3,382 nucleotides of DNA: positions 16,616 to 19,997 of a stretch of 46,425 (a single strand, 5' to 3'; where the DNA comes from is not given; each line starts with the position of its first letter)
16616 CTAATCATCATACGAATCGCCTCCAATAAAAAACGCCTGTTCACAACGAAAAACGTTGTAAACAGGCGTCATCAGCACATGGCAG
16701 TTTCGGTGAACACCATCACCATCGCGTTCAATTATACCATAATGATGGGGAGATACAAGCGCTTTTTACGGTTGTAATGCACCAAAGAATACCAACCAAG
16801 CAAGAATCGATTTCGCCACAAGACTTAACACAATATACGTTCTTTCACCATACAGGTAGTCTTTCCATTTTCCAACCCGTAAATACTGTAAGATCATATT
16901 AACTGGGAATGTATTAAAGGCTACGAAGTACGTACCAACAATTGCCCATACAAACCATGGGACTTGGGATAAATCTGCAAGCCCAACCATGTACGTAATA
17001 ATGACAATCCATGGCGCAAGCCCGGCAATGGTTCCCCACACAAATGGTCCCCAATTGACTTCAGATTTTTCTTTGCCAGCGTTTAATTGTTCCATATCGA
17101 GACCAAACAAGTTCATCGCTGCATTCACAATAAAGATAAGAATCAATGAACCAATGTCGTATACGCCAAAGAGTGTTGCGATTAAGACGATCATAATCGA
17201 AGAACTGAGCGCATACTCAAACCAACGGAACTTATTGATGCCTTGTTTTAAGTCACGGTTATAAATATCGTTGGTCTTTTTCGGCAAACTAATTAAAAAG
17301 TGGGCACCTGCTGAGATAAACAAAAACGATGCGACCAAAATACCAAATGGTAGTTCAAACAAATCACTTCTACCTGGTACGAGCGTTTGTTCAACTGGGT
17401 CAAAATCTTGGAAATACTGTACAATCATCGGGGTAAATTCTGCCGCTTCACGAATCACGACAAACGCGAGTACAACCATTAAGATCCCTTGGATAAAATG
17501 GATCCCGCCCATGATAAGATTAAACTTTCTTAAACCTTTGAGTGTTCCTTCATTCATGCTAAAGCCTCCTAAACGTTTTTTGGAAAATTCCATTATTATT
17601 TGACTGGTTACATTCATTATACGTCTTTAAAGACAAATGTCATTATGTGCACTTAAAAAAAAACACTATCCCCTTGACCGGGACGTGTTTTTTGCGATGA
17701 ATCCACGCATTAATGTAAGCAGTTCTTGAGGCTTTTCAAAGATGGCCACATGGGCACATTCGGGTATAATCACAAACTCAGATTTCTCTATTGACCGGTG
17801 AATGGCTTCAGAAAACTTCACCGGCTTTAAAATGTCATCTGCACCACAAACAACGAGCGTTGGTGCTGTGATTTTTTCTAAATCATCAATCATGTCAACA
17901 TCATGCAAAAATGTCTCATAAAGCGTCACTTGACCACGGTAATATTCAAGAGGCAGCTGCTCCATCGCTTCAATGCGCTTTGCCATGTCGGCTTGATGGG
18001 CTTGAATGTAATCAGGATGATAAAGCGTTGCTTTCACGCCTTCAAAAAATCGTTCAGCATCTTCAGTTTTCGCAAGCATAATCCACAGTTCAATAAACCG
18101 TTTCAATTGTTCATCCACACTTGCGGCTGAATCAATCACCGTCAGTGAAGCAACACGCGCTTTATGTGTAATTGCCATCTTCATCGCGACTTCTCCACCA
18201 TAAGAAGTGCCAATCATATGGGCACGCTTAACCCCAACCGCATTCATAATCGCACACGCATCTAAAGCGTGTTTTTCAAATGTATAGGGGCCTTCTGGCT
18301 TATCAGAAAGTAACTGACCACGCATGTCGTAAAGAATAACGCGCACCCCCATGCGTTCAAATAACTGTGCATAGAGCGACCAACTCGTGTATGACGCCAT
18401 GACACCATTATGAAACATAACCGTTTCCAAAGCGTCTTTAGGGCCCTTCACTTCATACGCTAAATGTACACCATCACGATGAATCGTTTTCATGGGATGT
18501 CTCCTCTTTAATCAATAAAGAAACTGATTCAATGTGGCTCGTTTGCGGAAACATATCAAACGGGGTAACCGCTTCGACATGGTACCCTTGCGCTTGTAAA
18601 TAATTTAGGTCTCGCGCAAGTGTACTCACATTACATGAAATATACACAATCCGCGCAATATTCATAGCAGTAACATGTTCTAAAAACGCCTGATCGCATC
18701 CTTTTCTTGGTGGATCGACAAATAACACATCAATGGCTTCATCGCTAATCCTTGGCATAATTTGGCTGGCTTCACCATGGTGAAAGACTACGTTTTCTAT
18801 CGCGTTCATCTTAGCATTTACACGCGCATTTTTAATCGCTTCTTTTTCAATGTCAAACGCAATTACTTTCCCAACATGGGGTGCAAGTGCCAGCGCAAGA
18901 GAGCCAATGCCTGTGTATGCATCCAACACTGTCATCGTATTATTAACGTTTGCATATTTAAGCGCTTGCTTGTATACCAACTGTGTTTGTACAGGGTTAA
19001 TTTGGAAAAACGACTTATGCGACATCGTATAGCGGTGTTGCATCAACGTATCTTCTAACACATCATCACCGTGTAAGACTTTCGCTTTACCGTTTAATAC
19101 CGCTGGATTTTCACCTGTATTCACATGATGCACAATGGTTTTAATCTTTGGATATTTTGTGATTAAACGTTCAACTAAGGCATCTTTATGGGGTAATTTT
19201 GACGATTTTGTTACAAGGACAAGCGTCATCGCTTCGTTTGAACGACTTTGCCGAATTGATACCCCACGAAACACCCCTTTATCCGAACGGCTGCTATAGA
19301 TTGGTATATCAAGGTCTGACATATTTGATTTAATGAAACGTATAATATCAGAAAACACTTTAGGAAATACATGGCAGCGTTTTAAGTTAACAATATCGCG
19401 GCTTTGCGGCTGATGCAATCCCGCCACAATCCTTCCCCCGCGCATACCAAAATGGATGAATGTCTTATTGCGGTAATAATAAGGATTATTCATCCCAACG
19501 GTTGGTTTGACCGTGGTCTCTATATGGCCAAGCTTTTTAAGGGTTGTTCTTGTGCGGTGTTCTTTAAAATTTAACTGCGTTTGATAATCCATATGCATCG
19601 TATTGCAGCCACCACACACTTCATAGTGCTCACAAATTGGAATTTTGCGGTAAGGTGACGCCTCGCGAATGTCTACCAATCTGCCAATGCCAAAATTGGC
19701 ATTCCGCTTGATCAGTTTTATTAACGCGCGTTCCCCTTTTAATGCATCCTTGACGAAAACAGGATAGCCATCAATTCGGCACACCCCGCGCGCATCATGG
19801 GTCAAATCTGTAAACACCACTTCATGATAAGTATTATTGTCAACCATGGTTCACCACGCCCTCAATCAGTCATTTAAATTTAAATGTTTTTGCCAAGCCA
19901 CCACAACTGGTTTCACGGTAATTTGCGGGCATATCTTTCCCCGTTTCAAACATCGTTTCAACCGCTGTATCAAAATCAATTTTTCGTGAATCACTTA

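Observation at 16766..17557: Heliorhodopsin gene with all key residues, and no retinal-synthesis genes in the window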

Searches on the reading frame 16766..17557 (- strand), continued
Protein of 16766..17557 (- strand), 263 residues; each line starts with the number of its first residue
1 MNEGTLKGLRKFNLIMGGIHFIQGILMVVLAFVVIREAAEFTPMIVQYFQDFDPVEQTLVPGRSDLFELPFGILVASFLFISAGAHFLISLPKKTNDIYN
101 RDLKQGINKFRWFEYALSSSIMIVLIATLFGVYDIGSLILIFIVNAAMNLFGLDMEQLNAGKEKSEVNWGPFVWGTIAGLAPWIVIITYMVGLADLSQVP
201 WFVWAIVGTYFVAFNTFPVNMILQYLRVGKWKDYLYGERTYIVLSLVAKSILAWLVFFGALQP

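Call 62: search_protein_families(library=pfam, alignment_id=A5, max_evalue=0.00001)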
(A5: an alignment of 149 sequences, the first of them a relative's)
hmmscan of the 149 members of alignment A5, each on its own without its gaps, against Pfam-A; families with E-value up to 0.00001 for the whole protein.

A. member 1, L001:4233-5750:- (505 aa): 8 families
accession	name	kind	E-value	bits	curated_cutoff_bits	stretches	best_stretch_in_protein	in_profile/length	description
PF05958.17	tRNA_U5-meth_tr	-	4e-28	98.9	23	1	142-500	5-355/357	tRNA (Uracil-5-)-methyltransferase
PF13847.12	Methyltransf_31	-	5.2e-13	49.3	27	1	356-469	3-119/145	Methyltransferase domain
PF13649.12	Methyltransf_25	-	1.2e-10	42.4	27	1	361-431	2-69/97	Methyltransferase domain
PF09445.16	Methyltransf_15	-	4.4e-09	36.6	22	1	358-439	2-84/165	RNA cap guanine-N2 methyltransferase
PF08241.18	Methyltransf_11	-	7.5e-09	36.6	21.2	1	361-431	1-65/95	Methyltransferase domain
PF05175.20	MTS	-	7.4e-08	32.7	23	1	353-435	28-107/170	Methyltransferase small domain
PF01938.26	TRAM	-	1.3e-06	28.6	21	1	53-107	2-59/61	TRAM domain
PF03602.21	Cons_hypoth95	-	1.4e-06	28.5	24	1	356-435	41-122/182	Conserved hypothetical protein 95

B. families by the number of members that match (of 149 scanned): 146 families (the first 25 are shown)
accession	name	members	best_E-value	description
PF00875.24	DNA_photolyase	7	1.7e-20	DNA photolyase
PF14249.11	Tocopherol_cycl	6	2.7e-20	Tocopherol cyclase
PF13561.12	adh_short_C2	5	2.3e-66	Enoyl-(Acyl carrier protein) reductase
PF00106.31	adh_short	5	1e-54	short chain dehydrogenase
PF08659.16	KR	5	7.2e-15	KR domain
PF01641.26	SelR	4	2.5e-48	SelR domain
PF09997.14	DUF2238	4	1.3e-44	Predicted membrane protein (DUF2238)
PF00999.27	Na_H_Exchanger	4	1.8e-44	Sodium/hydrogen exchanger, transmembrane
PF11731.14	Cdd1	4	1.8e-32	Pathogenicity locus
PF14520.12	HHH_5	4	1.1e-09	Helix-hairpin-helix domain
PF10391.15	DNA_pol_lambd_f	4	2.9e-07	Fingers domain of DNA polymerase lambda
PF01625.27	PMSR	3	8e-62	Peptide methionine sulfoxide reductase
PF07992.20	Pyr_redox_2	3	2.9e-49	Pyridine nucleotide-disulphide oxidoreductase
PF00583.31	Acetyltransf_1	3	4.6e-14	Acetyltransferase (GNAT) family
PF01266.30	DAO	3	6.2e-14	FAD dependent oxidoreductase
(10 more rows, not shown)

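Call 67: search_protein_families(library=pfam, proteins=[L002:9437-9853:-, L038:9150-9905:+, L052:3457-4170:+], max_evalue=0.01)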
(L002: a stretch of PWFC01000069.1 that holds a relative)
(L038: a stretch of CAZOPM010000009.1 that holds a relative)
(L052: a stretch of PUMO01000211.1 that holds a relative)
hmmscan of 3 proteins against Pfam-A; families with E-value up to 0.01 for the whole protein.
L002:9437-9853:- (138 aa): 11 families
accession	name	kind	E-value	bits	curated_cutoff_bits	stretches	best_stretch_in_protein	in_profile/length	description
PF01022.26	HTH_5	-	6.4e-11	42.4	22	1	14-59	2-47/47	Bacterial regulatory protein, arsR family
PF12840.13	HTH_20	-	4.9e-06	26.9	27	1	30-59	21-50/51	Helix-turn-helix domain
PF08279.18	HTH_11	-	2.3e-05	24.6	25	1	17-64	3-54/55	HTH domain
PF12802.13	MarR_2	-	6.7e-05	23.4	27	1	31-61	24-54/61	MarR family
PF25212.1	HVO_A0114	-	0.0005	20.2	27.6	1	9-64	18-73/84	HVO_A0114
PF09339.16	HTH_IclR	-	0.0017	18.5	22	1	21-59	10-50/52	IclR helix-turn-helix domain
PF01047.28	MarR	-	0.0018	18.6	24.6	1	19-61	8-51/59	MarR family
PF13412.12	HTH_24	-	0.0034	17.4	21.9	1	32-57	22-47/48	Winged helix-turn-helix DNA-binding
PF04297.20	UPF0122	-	0.0043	17.7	22.7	1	3-92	9-98/101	Putative helix-turn-helix protein, YlxM / p13 like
PF01325.25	Fe_dep_repress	-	0.0043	17.7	26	1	31-61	26-56/60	Iron dependent repressor, N-terminal DNA binding domain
PF25213.1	HVO_A0261_N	-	0.0088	16.4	35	0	14-64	11-61/86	HVO_A0261 N-terminal domain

L038:9150-9905:+ (251 aa): 1 family
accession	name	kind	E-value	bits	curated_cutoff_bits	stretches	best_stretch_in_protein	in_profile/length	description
PF04474.17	DUF554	-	1.2e-66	224.7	25.1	1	15-245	1-219/220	Protein of unknown function (DUF554)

L052:3457-4170:+ (237 aa): 1 family
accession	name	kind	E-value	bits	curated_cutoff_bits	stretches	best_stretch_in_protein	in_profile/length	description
PF04474.17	DUF554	-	4.2e-65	219.7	25.1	1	1-231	1-219/220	Protein of unknown function (DUF554)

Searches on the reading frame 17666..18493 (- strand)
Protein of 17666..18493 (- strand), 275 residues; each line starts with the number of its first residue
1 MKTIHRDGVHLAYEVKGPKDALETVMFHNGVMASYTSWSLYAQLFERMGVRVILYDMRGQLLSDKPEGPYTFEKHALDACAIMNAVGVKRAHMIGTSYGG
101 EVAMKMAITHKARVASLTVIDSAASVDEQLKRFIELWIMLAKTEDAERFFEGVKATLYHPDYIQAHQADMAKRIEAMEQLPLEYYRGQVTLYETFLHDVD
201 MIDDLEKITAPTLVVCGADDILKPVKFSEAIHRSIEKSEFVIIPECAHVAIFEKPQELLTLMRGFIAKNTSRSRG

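Call 3: search_protein_families(library=pfam, proteins=[window:17666-18493:-])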
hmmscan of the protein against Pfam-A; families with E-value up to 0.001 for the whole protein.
window:17666-18493:- (275 aa): 4 families
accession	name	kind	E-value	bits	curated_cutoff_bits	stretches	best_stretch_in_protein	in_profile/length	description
PF00561.26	Abhydrolase_1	-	1.9e-23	83.9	25.8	1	24-255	2-245/245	alpha/beta hydrolase fold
PF12697.13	Abhydrolase_6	-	9.7e-17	62.8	26.3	1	27-258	3-214/217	Alpha/beta hydrolase family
PF12146.15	Hydrolase_4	-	8.9e-14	51.8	27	1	23-254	5-238/239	Serine aminopeptidase, S33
PF02129.25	Peptidase_S15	-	2e-05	24.9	23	1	45-225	47-238/262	X-Pro dipeptidyl-peptidase (S15 family)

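Call 37: search_protein_families(library=ncbifam, proteins=[window:17666-18493:-], max_evalue=0.001)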
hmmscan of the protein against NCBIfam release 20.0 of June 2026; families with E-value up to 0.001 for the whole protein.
window:17666-18493:- (275 aa): 34 families (the best 25 are shown)
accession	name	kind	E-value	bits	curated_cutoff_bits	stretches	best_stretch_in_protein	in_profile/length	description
TIGR02427.1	protocat_pcaD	equivalog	2.6e-40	138.4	255.85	1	11-266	2-250/251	3-oxoadipate enol-lactonase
NF051488.1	bifunc_PcaDC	exception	7.7e-39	133.9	390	1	11-270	2-254/375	bifunctional 3-oxoadipate enol-lactonase/4-carboxymuconolactone decarboxylase PcaDC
NF051487.1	bifunc_PcaCD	exception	3.5e-32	112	430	1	10-267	157-412/413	bifunctional 4-carboxymuconolactone decarboxylase/3-oxoadipate enol-lactonase PcaCD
TIGR01250.1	pro_imino_pep_2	subfamily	7.9e-28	97.8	167.65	1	6-266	9-287/288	proline iminopeptidase-family hydrolase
TIGR03611.1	RutD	equivalog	8.1e-28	97.5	238.5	1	12-267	2-256/258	pyrimidine utilization protein D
NF045948.1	ProImpepThrmp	equivalog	1.1e-22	80.8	500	1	7-269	10-290/291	proline iminopeptidase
NF052610.1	macro_16_ester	equivalog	1.4e-18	67.3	420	1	3-248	5-262/281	alpha/beta fold macrolide esterase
NF050089.1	i_nPHAscl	equivalog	1.5e-17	63.6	300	2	11-124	9-119/288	intracellular short-chain-length polyhydroxyalkanoate depolymerase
NF011457.0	PRK14875.1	equivalog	5.7e-17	61.7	307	1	8-268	119-371/372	acetoin dehydrogenase dihydrolipoyllysine-residue acetyltransferase subunit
NF045945.1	ProImpepLactob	equivalog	7.5e-17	61.7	400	1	21-268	27-292/293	proline iminopeptidase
NF045632.1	hydroxlase_HsaD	equivalog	1.9e-16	59.9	400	1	5-267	18-289/290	4,5:9,10-diseco-3-hydroxy-5,9,17-trioxoandrosta-1(10),2-diene-4-oate hydrolase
TIGR01738.1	bioH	equivalog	3.5e-15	56.3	206.95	1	73-265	46-244/245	pimeloyl-ACP methyl ester esterase BioH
NF041759.1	mac_hydro_EstT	equivalog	2.9e-14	52.9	450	1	2-124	3-128/278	macrolide hydrolase EstT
TIGR03343.1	biphenyl_bphD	equivalog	8.4e-14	51.4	462.15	1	24-266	33-280/282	2-hydroxy-6-oxo-6-phenylhexa-2,4-dienoate hydrolase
TIGR03695.1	menH_SHCHC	equivalog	2.3e-13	50.1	208.55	2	25-124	6-106/252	2-succinyl-6-hydroxy-2,4-cyclohexadiene-1-carboxylate synthase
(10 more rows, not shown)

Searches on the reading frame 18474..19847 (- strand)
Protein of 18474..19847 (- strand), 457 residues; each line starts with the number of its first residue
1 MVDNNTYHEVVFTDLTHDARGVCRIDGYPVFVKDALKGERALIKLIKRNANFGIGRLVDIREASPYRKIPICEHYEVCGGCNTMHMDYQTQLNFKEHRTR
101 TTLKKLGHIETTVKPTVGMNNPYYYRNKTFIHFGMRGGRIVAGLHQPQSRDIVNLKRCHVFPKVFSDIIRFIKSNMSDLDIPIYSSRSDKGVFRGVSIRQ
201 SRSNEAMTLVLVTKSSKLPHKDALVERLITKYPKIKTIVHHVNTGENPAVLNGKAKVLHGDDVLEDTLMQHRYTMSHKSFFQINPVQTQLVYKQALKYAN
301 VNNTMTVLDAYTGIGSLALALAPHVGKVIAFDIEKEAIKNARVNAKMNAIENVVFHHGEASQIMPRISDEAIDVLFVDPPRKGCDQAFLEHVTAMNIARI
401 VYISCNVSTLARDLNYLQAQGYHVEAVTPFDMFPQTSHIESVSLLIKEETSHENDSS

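Call 3: search_protein_families(library=pfam, proteins=[window:18474-19847:-])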
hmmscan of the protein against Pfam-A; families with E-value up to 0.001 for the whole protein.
window:18474-19847:- (457 aa): 14 families
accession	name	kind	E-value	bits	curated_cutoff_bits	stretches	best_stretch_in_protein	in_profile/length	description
PF05958.17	tRNA_U5-meth_tr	-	1e-25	91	23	1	264-447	159-356/357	tRNA (Uracil-5-)-methyltransferase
PF13847.12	Methyltransf_31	-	7.4e-12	45.6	27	1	303-378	3-81/145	Methyltransferase domain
PF02005.22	TRM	-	2e-07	31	27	1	296-393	42-140/376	N2,N2-dimethylguanosine tRNA methyltransferase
PF13649.12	Methyltransf_25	-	2.6e-07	31.7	27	1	307-377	1-70/97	Methyltransferase domain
PF01938.26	TRAM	-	3.7e-07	30.3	21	1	8-58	8-61/61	TRAM domain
PF03602.21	Cons_hypoth95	-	9.4e-07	29.1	24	1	303-390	41-134/182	Conserved hypothetical protein 95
PF09445.16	Methyltransf_15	-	2.7e-06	27.5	22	1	306-385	3-85/165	RNA cap guanine-N2 methyltransferase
PF02475.24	TRM5-TYW2_MTfase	-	5e-06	27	28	1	300-359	33-95/164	TRM5/TYW2 methyltransferase domain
PF05175.20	MTS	-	5.5e-06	26.6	23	1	302-381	30-108/170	Methyltransferase small domain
PF06325.19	PrmA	-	3.2e-05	24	22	1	301-357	159-216/296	Ribosomal protein L11 methyltransferase (PrmA)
PF01596.23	Methyltransf_3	-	5.8e-05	22.9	22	1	282-380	27-129/204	O-methyltransferase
PF08241.18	Methyltransf_11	-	0.00014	22.9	21.2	1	309-376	2-65/95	Methyltransferase domain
PF00398.26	RrnaAD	-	0.00019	21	24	1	278-339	5-66/263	Ribosomal RNA adenine dimethylase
PF01209.24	Ubie_methyltran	-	0.00078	19.3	20.1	0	294-375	38-120/233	ubiE/COQ5 methyltransferase family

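Call 37: search_protein_families(library=ncbifam, proteins=[window:18474-19847:-], max_evalue=0.001)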
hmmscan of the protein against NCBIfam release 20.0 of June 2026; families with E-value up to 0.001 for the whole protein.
window:18474-19847:- (457 aa): 35 families (the best 25 are shown)
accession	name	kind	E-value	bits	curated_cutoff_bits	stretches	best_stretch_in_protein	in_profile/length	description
TIGR00479.1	rumA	equivalog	7e-117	390.9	183.55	1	15-440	1-432/432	23S rRNA (uracil(1939)-C(5))-methyltransferase RlmD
NF009639.0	PRK13168.1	equivalog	5.4e-78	262.8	458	1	8-446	17-444/446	23S rRNA (uracil(1939)-C(5))-methyltransferase RlmD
NF002910.0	PRK03522.2-3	equivalog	2.9e-49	168.1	558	1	72-447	3-382/383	23S rRNA (uracil(747)-C(5))-methyltransferase RlmC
NF002909.0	PRK03522.2-1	equivalog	2.7e-47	161.7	553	1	72-446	3-372/374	23S rRNA (uracil(747)-C(5))-methyltransferase RlmC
TIGR02085.1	meth_trns_rumB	equivalog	5.4e-45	154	429.5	1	73-447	3-374/374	23S rRNA (uracil(747)-C(5))-methyltransferase RlmC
TIGR02143.1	trmA_only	equivalog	4.6e-26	91.6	334.65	1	269-447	163-351/352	tRNA (uridine(54)-C5)-methyltransferase TrmA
NF002913.0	PRK03522.2-6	equivalog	1.4e-17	64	537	2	373-446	268-339/342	23S rRNA (uracil(747)-C(5))-methyltransferase RlmC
TIGR03534.1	RF_mod_PrmC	equivalog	2.2e-11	43.7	199.1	1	287-380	72-165/253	peptide chain release factor N(5)-glutamine methyltransferase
NF053718.1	23SC1962Mtase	equivalog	4.6e-09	35.5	575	1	303-383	210-292/383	23S rRNA (cytosine(1962)-C(5))-methyltransferase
NF011529.0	PRK14968.1-3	equivalog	1.1e-08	34.7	162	1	300-379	31-106/198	putative methyltransferase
TIGR00536.1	hemK_fam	subfamily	3.6e-08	32.8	115.5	1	293-380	103-191/286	HemK family protein methyltransferase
NF001556.0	PRK00377.1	equivalog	1.4e-07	31.5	238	1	293-426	30-167/198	cobalt-precorrin-6Y C(15)-methyltransferase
NF008823.0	PRK11873.1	subfamily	3.9e-07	29.8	263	1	297-375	71-150/272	arsenite methyltransferase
NF053605.1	PyTRAM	equivalog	5.5e-07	29.2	85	1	5-55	5-55/56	TRAM domain-containing RNA chaperone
NF053511.1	tRNA_U34_MnmM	equivalog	1e-06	28.4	135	1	295-369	9-87/183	tRNA 5-(aminomethyl)-2-thiouridylate-methyltransferase MnmM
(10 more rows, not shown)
